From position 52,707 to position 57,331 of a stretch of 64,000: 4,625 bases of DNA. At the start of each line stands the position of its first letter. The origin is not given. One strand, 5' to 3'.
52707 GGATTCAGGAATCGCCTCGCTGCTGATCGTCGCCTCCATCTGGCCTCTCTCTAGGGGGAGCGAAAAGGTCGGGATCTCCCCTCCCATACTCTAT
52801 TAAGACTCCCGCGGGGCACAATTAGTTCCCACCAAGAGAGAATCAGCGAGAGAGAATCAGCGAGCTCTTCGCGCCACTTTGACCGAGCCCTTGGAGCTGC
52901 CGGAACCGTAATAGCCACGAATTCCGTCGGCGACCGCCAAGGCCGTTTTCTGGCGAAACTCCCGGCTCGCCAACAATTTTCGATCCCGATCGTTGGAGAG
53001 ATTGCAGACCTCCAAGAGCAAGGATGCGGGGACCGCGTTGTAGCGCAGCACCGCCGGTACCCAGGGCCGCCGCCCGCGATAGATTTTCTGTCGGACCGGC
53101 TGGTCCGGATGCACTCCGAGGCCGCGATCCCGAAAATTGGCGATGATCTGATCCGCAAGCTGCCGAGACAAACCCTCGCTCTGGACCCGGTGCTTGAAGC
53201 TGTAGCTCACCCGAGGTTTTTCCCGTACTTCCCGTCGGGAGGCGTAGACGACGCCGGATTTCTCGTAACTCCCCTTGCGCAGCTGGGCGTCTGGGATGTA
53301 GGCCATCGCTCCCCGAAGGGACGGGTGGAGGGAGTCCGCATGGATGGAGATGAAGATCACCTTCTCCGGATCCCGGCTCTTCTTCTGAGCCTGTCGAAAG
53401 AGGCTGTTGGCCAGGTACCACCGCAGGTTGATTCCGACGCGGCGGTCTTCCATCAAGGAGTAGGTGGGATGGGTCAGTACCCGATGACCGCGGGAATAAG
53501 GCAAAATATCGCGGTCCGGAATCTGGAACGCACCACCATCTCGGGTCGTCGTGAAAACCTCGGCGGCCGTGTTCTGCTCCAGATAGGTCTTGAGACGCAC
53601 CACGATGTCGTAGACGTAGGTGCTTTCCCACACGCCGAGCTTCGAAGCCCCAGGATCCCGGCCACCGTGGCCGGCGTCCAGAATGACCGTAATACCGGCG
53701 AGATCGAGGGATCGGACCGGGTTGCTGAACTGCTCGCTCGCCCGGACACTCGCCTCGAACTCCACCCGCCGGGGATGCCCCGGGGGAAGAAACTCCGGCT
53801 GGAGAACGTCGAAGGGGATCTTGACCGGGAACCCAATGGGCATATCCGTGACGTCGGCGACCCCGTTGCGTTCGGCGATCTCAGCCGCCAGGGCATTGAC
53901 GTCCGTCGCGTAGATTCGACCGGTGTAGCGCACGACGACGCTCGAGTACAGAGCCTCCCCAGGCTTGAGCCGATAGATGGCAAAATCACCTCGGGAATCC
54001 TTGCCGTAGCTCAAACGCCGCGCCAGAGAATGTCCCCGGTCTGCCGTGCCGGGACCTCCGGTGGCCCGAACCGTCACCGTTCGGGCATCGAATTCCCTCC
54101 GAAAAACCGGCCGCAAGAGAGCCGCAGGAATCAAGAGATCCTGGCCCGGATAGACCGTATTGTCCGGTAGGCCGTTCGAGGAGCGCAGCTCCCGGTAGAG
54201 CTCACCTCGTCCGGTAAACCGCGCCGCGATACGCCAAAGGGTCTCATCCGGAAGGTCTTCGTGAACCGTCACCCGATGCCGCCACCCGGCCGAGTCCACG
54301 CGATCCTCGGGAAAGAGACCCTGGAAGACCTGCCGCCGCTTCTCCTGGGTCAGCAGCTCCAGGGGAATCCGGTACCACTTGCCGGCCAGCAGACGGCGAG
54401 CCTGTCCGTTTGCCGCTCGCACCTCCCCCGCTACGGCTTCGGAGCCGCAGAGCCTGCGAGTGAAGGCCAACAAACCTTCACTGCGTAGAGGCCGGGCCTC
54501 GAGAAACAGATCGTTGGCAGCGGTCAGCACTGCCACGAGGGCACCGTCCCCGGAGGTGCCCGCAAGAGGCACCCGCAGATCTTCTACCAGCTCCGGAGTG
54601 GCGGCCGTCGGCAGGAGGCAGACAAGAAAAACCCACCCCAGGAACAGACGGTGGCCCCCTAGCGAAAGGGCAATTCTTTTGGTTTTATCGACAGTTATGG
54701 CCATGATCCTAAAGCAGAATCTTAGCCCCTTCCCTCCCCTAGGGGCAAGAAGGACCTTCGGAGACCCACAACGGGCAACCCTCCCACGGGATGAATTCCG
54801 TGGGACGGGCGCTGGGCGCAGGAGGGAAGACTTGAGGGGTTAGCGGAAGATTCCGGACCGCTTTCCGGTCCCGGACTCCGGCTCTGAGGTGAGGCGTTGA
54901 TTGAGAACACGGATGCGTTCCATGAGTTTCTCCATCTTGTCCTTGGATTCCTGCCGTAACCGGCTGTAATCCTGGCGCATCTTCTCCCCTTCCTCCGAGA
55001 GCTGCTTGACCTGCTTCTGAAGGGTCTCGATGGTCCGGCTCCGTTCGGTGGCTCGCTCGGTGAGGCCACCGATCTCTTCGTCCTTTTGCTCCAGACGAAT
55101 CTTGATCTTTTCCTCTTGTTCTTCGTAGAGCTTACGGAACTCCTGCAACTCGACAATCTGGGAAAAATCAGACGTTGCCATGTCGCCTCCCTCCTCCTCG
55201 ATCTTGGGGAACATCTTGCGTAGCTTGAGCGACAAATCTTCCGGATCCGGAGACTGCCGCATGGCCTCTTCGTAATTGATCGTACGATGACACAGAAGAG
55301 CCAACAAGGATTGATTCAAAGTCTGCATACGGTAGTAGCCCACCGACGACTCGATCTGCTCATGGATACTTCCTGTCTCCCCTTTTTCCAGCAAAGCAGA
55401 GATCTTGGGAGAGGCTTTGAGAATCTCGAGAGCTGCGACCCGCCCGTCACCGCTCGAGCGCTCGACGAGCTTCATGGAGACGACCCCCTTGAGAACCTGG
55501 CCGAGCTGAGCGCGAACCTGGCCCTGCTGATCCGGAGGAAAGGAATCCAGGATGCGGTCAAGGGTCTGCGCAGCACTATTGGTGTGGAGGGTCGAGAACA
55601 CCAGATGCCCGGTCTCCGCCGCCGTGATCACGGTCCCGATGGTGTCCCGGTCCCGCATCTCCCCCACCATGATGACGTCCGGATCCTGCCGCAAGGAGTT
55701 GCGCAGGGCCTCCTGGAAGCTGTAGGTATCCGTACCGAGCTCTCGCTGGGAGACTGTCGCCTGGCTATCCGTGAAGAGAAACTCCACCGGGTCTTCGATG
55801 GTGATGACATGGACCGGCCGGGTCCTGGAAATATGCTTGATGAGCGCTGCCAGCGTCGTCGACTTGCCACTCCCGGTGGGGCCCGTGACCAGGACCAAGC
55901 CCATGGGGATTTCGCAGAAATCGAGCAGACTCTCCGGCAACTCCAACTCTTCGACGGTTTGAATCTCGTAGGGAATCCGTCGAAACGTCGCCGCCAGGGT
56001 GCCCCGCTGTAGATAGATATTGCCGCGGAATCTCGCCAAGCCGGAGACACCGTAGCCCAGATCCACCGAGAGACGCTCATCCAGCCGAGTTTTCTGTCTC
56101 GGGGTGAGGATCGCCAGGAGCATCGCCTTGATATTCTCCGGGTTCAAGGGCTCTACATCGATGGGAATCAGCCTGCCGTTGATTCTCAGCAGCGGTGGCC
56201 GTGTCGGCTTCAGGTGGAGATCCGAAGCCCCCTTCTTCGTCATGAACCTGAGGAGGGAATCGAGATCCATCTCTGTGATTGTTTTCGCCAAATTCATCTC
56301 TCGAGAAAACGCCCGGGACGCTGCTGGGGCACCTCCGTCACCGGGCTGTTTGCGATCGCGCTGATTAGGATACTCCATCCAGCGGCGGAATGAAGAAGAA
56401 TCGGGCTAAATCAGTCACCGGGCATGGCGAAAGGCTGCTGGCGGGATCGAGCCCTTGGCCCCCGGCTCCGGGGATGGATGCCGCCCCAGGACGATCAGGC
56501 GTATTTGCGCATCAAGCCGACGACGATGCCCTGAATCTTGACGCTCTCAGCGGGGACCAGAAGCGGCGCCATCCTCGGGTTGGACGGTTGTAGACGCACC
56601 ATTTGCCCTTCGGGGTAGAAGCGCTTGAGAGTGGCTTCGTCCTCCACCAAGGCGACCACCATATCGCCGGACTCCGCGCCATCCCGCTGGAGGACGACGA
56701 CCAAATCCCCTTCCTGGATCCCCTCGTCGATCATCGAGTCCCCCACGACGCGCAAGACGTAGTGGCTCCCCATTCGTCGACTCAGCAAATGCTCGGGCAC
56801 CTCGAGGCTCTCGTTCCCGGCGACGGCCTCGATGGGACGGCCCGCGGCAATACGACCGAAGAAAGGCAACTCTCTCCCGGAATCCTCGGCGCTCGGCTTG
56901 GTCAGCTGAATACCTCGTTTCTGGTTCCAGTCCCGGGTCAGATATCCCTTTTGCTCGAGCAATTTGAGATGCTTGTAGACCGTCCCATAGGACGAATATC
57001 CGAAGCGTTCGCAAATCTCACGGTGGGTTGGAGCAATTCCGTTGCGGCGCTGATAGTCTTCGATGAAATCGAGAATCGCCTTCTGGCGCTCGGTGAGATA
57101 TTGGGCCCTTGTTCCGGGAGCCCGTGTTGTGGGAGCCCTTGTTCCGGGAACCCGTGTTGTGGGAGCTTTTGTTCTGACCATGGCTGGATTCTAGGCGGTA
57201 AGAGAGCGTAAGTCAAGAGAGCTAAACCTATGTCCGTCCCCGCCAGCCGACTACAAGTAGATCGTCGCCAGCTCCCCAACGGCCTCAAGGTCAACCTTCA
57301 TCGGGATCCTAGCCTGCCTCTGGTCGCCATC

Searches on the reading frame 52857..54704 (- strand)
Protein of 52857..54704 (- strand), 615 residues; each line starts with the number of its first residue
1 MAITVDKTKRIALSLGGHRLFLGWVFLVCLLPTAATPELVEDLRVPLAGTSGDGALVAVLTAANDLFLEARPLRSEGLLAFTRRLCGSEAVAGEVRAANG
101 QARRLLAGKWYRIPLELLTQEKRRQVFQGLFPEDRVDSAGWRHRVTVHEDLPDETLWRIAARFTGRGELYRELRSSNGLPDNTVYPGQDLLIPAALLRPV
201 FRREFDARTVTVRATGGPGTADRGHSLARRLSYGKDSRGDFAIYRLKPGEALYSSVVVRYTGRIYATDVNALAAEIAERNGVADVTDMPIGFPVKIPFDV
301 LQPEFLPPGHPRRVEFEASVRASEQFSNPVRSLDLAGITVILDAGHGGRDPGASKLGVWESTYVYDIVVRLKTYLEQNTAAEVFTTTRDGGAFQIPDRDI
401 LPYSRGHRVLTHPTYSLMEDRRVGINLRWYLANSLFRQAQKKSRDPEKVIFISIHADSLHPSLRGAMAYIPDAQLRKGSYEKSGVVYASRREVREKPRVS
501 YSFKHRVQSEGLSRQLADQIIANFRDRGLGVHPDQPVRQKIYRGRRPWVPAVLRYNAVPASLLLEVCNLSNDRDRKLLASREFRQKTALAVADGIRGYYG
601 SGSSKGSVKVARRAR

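Call 39: search_protein_families(library=pfam, proteins=[window:52857-54704:-], max_evalue=0.0001)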
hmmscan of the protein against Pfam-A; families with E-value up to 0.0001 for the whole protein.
window:52857-54704:- (615 aa): 2 families
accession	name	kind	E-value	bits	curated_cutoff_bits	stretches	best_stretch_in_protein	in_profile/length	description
PF01520.23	Amidase_3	-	6.8e-22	78.8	27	1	340-596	1-173/174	N-acetylmuramoyl-L-alanine amidase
PF01476.26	LysM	-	1.4e-07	31.8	20.9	1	153-193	6-43/43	LysM domain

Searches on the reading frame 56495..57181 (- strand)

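Call 40: search_protein_families(library=pfam, proteins=[window:56495-57181:-], max_evalue=0.0001)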
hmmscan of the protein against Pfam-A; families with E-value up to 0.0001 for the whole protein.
window:56495-57181:- (228 aa): 3 families
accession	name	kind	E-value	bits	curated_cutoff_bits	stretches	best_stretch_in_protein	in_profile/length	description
PF00717.28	Peptidase_S24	-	5.1e-29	100.8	23.3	1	106-221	1-116/116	Peptidase S24-like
PF01726.22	LexA_DNA_bind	-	5.4e-17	61.8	23.7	1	28-90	3-65/65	LexA DNA binding domain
PF13730.12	HTH_36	-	5.4e-05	23.4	25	1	28-81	2-55/55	Helix-turn-helix domain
